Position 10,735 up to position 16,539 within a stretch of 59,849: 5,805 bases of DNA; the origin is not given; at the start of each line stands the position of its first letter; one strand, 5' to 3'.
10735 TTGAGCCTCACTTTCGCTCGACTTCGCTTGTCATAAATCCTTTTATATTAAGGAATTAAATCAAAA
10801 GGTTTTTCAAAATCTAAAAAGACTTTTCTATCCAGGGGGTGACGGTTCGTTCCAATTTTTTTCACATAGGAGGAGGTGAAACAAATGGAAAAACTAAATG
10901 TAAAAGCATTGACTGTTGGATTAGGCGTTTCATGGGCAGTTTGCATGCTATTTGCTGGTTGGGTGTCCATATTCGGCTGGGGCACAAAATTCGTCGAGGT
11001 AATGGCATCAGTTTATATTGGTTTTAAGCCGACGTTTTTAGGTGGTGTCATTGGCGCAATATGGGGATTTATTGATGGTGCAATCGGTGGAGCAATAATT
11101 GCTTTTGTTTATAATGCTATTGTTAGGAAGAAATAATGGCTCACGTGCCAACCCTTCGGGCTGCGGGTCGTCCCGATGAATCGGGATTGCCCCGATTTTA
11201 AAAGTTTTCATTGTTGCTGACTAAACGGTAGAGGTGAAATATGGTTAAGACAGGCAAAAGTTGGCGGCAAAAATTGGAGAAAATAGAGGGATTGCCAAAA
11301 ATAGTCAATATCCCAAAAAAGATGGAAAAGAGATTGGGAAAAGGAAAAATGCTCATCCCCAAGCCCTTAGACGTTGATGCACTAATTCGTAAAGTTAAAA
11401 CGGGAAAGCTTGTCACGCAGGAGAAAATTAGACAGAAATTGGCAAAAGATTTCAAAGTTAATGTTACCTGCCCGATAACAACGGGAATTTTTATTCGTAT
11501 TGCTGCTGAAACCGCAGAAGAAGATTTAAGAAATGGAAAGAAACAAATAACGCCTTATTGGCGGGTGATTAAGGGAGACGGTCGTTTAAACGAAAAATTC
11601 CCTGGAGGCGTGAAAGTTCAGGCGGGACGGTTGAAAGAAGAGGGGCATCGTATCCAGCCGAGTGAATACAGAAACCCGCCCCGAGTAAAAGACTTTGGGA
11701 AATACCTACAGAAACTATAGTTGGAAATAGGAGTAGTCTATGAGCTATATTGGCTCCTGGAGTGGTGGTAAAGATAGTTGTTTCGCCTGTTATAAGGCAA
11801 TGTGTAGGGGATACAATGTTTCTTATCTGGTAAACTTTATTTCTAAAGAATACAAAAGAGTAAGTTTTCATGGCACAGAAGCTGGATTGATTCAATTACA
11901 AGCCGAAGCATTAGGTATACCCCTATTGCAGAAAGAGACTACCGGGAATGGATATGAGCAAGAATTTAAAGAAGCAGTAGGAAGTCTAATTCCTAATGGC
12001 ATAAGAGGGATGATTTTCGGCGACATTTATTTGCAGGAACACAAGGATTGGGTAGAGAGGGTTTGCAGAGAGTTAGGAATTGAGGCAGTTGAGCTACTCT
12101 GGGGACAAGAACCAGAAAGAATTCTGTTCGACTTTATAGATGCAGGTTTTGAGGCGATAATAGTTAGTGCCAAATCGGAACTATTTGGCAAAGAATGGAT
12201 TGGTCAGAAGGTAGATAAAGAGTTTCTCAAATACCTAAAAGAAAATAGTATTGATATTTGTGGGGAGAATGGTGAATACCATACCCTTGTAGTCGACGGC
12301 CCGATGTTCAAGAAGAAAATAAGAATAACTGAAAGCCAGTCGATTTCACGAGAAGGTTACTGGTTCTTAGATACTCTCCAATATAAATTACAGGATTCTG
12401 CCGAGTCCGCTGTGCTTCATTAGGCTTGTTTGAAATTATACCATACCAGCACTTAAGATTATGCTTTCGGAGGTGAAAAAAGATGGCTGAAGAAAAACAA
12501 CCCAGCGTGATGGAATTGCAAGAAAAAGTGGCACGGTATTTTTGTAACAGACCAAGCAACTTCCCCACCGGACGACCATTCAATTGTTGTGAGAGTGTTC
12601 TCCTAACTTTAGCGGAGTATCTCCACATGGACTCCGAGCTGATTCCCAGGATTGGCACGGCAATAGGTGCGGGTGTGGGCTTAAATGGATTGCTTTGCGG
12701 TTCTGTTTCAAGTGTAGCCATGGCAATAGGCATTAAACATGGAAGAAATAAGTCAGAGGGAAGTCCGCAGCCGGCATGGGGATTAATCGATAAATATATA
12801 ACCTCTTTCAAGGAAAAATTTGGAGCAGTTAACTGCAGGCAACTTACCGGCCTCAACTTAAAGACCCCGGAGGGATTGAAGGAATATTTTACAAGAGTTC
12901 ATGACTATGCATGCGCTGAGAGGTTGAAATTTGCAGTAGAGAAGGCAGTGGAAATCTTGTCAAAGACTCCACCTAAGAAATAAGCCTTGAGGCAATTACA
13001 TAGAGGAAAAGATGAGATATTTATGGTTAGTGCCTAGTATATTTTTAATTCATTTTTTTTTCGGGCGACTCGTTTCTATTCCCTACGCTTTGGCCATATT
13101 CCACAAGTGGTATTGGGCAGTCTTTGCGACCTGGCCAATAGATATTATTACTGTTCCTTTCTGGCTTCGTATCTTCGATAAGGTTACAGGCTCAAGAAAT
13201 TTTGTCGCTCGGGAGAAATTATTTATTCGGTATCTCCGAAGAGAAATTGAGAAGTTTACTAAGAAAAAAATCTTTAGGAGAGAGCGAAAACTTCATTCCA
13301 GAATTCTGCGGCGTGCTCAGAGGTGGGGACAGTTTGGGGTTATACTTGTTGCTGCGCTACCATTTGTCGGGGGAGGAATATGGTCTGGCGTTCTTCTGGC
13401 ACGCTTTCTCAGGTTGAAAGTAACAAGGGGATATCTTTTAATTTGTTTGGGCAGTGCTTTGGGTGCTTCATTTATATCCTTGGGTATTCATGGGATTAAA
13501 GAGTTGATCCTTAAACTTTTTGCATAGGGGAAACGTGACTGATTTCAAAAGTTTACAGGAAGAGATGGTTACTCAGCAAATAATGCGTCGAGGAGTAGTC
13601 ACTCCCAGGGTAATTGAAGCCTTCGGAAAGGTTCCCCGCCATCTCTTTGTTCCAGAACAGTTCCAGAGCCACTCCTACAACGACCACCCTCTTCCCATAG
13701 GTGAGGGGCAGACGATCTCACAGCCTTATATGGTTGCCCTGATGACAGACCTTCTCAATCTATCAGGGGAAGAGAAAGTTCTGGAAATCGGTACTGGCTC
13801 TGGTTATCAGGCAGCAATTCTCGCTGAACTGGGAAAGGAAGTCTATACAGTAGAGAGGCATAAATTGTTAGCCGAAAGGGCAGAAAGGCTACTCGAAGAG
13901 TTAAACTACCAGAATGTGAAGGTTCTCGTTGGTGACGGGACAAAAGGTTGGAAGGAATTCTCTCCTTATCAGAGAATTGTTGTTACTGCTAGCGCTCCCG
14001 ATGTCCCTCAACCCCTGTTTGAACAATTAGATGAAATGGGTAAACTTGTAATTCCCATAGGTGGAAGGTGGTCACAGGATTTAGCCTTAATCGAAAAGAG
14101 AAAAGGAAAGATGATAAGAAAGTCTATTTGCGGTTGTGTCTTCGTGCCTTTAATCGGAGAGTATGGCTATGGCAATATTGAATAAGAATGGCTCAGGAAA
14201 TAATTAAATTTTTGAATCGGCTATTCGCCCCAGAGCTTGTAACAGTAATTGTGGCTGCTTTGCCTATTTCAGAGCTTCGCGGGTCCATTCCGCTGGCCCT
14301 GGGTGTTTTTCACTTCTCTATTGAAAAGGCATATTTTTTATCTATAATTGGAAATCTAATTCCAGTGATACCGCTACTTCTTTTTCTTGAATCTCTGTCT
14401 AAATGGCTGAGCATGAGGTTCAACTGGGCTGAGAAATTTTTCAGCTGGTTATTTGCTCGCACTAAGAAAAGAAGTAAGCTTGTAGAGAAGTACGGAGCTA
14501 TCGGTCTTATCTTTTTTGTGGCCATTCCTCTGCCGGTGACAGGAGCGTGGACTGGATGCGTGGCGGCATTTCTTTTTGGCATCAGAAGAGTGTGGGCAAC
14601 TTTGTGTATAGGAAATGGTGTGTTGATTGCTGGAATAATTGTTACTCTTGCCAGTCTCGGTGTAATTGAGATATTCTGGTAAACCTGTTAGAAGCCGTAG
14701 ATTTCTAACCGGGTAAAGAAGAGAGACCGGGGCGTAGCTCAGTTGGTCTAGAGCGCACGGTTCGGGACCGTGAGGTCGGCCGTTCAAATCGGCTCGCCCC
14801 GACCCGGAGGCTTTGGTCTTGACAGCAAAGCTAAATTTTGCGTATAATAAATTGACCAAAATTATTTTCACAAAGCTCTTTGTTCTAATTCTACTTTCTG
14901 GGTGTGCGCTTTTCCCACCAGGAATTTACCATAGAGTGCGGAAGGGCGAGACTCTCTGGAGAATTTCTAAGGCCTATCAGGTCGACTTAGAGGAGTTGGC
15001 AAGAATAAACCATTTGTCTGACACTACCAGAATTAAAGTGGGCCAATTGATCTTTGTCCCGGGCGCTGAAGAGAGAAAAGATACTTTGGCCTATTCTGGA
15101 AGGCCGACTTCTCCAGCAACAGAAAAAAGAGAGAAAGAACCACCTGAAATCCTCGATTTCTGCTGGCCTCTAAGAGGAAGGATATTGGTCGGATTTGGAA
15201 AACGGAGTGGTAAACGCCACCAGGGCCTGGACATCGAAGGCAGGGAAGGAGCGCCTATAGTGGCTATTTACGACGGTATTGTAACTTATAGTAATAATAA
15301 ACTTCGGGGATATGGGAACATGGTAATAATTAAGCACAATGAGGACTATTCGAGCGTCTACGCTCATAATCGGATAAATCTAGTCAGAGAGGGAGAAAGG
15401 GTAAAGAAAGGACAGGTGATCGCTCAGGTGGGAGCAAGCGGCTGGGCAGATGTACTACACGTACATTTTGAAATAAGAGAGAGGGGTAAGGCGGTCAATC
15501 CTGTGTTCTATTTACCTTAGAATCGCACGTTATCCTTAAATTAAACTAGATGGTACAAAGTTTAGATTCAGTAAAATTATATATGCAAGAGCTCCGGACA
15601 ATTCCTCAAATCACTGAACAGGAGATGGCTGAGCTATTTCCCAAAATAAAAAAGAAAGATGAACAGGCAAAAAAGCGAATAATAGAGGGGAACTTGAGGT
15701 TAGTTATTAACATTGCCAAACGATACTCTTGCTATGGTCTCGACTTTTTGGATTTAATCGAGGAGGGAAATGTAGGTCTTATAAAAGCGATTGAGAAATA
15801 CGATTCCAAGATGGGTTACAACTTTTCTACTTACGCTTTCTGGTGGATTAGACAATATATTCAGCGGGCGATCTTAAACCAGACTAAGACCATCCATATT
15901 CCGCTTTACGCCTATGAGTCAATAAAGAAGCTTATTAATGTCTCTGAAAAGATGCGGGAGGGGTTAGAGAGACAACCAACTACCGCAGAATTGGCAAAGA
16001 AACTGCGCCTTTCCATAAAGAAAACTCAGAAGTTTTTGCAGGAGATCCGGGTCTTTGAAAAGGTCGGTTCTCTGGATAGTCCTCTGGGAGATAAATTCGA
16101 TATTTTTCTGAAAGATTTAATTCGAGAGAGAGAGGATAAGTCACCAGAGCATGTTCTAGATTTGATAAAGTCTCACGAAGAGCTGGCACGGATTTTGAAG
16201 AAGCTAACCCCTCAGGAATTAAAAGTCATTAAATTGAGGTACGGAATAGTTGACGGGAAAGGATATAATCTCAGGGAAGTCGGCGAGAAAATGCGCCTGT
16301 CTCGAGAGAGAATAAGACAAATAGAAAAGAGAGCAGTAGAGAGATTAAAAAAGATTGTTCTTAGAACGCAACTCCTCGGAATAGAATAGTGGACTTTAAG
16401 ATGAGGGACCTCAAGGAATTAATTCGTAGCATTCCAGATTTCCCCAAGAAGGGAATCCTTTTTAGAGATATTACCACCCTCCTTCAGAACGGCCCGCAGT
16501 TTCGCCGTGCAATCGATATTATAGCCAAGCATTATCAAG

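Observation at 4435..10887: Three leader-like direct repeats anchored at tRNA-Pro, each giving its SD and start context to a different cargo gene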

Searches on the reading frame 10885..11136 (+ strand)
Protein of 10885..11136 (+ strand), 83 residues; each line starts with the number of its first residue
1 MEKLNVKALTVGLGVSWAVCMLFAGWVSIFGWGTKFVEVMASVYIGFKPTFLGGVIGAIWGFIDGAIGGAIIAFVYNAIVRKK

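Call 11: search_protein_families(library=pfam, proteins=[window:10885-11136:+], max_evalue=0.01)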
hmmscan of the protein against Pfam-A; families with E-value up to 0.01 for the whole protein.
window:10885-11136:+ (83 aa): 0 families

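Call 15: find_encoding_contigs(protein=window:10885-11136:+, flank=10000, max_places=10)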
Protein window:10885-11136:+ (83 aa): 1 contig read that carries it; 1 place shown.
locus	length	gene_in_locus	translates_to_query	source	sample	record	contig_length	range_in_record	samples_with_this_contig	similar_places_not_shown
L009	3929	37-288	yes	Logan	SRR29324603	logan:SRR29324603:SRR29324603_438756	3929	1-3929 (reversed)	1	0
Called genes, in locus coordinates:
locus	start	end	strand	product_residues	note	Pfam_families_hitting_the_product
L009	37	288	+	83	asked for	-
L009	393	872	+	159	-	-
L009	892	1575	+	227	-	PF01902:Diphthami_syn_2_N, PF28410:Diphthami_syn_2_C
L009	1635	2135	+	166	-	PF09719:C_GCAxxG_C_C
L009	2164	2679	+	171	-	PF06695:Sm_multidrug_ex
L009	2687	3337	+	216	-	PF01135:PCMT, PF00398:RrnaAD (weak), PF13847:Methyltransf_31 (faint), PF13649:Methyltransf_25 (faint)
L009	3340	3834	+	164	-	PF06695:Sm_multidrug_ex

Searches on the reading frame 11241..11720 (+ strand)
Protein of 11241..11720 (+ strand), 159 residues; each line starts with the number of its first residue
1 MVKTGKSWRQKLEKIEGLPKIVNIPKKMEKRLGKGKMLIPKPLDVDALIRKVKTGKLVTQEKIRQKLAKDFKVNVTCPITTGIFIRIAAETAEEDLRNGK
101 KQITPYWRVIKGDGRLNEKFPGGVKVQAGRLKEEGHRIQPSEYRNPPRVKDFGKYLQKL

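Call 11: search_protein_families(library=pfam, proteins=[window:11241-11720:+], max_evalue=0.01)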
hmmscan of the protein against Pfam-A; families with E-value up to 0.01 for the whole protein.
window:11241-11720:+ (159 aa): 1 family
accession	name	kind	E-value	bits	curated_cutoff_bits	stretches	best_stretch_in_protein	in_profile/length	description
PF01035.26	DNA_binding_1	-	0.00046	20.4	27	1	98-135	44-80/81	6-O-methylguanine DNA methyltransferase, DNA binding domain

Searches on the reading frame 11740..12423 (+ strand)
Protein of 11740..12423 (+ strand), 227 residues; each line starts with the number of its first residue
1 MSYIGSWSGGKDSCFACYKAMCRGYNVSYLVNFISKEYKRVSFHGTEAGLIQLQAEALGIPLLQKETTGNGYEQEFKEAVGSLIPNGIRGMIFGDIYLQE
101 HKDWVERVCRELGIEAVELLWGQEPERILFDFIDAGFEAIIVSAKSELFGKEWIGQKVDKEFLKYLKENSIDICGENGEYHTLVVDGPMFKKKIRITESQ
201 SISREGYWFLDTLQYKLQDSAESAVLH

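Call 11: search_protein_families(library=pfam, proteins=[window:11740-12423:+], max_evalue=0.01)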
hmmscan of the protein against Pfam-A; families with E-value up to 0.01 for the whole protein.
window:11740-12423:+ (227 aa): 1 family
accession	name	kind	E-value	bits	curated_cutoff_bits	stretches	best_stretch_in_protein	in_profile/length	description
PF01902.24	Diphthami_syn_2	-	3.3e-59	200.5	23.2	1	4-215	4-217/219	Diphthamide synthase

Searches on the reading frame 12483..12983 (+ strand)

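Call 11: search_protein_families(library=pfam, proteins=[window:12483-12983:+], max_evalue=0.01)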
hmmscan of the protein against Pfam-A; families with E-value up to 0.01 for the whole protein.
window:12483-12983:+ (166 aa): 1 family
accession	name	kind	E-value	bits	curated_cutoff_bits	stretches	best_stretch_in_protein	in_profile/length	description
PF09719.15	C_GCAxxG_C_C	-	7.1e-22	78.2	27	1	33-158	1-118/118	Putative redox-active protein (C_GCAxxG_C_C)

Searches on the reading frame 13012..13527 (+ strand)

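Call 11: search_protein_families(library=pfam, proteins=[window:13012-13527:+], max_evalue=0.01)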
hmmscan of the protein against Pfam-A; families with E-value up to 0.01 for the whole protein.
window:13012-13527:+ (171 aa): 2 families
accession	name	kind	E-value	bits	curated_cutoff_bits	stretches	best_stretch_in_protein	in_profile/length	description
PF06695.16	Sm_multidrug_ex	-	1.7e-13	51.7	30.7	1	21-150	4-117/121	Putative small multi-drug export protein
PF08456.15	Vmethyltransf_C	-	0.0026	17.9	25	1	13-98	24-108/230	Viral methyltransferase C-terminal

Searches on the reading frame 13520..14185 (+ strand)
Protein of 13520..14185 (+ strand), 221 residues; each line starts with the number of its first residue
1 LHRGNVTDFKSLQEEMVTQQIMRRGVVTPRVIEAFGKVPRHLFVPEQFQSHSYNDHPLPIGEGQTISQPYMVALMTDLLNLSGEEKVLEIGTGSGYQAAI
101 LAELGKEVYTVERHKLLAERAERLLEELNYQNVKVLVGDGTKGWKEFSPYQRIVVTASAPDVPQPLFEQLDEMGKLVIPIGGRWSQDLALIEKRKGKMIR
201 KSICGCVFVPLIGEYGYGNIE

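Call 11: search_protein_families(library=pfam, proteins=[window:13520-14185:+], max_evalue=0.01)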
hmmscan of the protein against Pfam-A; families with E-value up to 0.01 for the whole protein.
window:13520-14185:+ (221 aa): 8 families
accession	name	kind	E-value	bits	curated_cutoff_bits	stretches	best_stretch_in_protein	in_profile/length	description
PF01135.25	PCMT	-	1.2e-65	221.6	20.3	1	14-213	4-207/210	Protein-L-isoaspartate(D-aspartate) O-methyltransferase (PCMT)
PF00398.26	RrnaAD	-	1.3e-07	31.5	24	1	77-144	24-88/263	Ribosomal RNA adenine dimethylase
PF13847.12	Methyltransf_31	-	1.1e-05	25.5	27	1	83-142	3-65/145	Methyltransferase domain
PF13649.12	Methyltransf_25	-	1.9e-05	25.7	27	1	87-156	1-71/97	Methyltransferase domain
PF08241.18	Methyltransf_11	-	0.00033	21.7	21.2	1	88-142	1-53/95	Methyltransferase domain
PF13679.12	Methyltransf_32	-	0.0043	17.5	27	1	75-138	17-87/143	Methyltransferase domain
PF13489.12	Methyltransf_23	-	0.0062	16.7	27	1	81-129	20-61/164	Methyltransferase domain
PF01189.24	Methyltr_RsmB-F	-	0.0088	16.2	27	0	78-155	3-85/199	16S rRNA methyltransferase RsmB/F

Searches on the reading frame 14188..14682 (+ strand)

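Call 11: search_protein_families(library=pfam, proteins=[window:14188-14682:+], max_evalue=0.01)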
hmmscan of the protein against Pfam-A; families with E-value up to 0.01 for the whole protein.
window:14188-14682:+ (164 aa): 1 family
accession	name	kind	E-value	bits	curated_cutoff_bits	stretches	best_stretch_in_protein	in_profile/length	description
PF06695.16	Sm_multidrug_ex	-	1.1e-37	129.8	30.7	1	29-151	1-121/121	Putative small multi-drug export protein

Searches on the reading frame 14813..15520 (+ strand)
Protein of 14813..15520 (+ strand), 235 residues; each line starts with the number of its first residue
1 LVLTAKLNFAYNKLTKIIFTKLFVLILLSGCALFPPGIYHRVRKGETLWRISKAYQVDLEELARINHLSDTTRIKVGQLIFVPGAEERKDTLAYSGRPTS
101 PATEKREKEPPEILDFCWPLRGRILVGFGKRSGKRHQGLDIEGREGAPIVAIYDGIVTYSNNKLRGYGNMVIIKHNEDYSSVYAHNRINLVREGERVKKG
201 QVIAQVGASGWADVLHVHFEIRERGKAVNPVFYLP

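Call 11: search_protein_families(library=pfam, proteins=[window:14813-15520:+], max_evalue=0.01)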
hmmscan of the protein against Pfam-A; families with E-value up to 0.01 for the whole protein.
window:14813-15520:+ (235 aa): 3 families
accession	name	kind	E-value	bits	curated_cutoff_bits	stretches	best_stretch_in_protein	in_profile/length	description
PF01551.29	Peptidase_M23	-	2.1e-31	108.4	28.7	1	135-230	2-96/96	Peptidase family M23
PF01476.26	LysM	-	5.5e-15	55.5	20.9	1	40-83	1-43/43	LysM domain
PF23446.1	LysM1_NFP_LYK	-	0.0047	18.2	36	1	47-83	17-54/60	NFP/LYK LysM1 domain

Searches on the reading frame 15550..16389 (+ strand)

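Call 11: search_protein_families(library=pfam, proteins=[window:15550-16389:+], max_evalue=0.01)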
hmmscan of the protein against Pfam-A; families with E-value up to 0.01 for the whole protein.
window:15550-16389:+ (279 aa): 4 families
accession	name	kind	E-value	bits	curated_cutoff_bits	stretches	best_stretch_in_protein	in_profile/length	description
PF04542.20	Sigma70_r2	-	1.3e-19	70.2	24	1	45-113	2-70/71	Sigma-70 region 2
PF04545.22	Sigma70_r4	-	1.1e-16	60.5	24.1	1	216-268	2-50/50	Sigma-70, region 4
PF04539.22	Sigma70_r3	-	1e-09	38.8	25.3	1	123-201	1-76/78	Sigma-70 region 3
PF13518.12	HTH_28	-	0.0056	17.2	25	0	237-261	11-35/52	Helix-turn-helix domain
